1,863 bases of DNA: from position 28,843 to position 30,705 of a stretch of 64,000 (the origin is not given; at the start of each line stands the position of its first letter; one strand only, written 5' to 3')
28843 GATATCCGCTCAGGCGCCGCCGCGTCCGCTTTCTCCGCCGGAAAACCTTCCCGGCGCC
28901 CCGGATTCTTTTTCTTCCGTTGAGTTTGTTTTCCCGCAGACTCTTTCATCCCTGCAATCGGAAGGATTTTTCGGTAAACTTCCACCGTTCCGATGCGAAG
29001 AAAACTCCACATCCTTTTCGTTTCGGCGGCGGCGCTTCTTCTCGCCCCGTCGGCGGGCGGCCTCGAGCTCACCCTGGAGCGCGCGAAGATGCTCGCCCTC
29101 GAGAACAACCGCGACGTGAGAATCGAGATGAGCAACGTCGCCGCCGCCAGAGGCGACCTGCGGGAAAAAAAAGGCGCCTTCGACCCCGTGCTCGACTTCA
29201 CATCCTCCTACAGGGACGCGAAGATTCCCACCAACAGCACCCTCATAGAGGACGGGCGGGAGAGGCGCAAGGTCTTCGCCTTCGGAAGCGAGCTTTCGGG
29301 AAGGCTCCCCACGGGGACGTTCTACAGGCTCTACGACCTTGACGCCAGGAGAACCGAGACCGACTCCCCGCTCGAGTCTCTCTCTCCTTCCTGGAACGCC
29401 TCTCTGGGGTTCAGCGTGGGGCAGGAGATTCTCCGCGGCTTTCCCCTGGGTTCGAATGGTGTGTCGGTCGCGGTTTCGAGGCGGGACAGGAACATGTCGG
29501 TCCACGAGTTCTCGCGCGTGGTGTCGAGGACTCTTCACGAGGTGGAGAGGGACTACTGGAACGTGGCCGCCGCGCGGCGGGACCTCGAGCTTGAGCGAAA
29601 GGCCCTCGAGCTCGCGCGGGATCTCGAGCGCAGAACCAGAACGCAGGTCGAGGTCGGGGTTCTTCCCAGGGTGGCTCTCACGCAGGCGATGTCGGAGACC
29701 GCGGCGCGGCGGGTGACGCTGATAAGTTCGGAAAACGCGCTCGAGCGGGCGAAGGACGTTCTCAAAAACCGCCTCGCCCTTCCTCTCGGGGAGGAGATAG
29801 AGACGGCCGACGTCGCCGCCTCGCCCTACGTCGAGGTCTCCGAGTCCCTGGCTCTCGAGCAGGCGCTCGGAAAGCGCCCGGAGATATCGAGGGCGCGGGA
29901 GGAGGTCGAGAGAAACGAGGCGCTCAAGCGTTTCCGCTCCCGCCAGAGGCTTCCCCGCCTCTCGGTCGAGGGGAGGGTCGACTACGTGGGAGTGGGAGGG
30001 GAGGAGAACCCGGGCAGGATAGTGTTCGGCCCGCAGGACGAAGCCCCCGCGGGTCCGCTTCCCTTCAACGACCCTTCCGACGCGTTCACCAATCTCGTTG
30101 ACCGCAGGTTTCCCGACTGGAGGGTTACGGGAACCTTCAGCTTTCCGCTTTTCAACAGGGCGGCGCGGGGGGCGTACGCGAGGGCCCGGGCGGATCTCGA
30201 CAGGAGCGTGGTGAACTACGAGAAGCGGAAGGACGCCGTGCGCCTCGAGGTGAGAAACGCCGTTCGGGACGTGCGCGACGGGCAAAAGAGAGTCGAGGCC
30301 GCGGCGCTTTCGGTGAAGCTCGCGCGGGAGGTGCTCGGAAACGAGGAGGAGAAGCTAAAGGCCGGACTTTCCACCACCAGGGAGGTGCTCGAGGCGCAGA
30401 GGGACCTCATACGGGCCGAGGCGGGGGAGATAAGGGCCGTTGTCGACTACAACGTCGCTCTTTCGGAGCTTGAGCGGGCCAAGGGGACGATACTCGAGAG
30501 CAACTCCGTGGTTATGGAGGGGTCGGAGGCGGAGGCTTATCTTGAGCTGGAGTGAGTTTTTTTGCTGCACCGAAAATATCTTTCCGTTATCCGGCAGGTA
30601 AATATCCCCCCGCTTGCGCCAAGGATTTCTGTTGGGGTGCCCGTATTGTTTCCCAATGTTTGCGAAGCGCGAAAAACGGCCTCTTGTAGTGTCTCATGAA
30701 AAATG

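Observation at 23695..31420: A ~135-aa domain of unknown function present three times: tandemly duplicated behind an IS5-transposase HTH remnant, and as a standalone gene behind an ankyrin-repeat gene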

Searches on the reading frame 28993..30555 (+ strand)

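Call 45: search_protein_families(library=pfam, proteins=[window:28993-30555:+], max_evalue=0.01)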
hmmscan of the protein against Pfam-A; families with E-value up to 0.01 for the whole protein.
window:28993-30555:+ (520 aa): 1 family
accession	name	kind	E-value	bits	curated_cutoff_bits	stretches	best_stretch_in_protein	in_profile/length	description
PF02321.23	OEP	-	1.9e-47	161.9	22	2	287-498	4-187/187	Outer membrane efflux protein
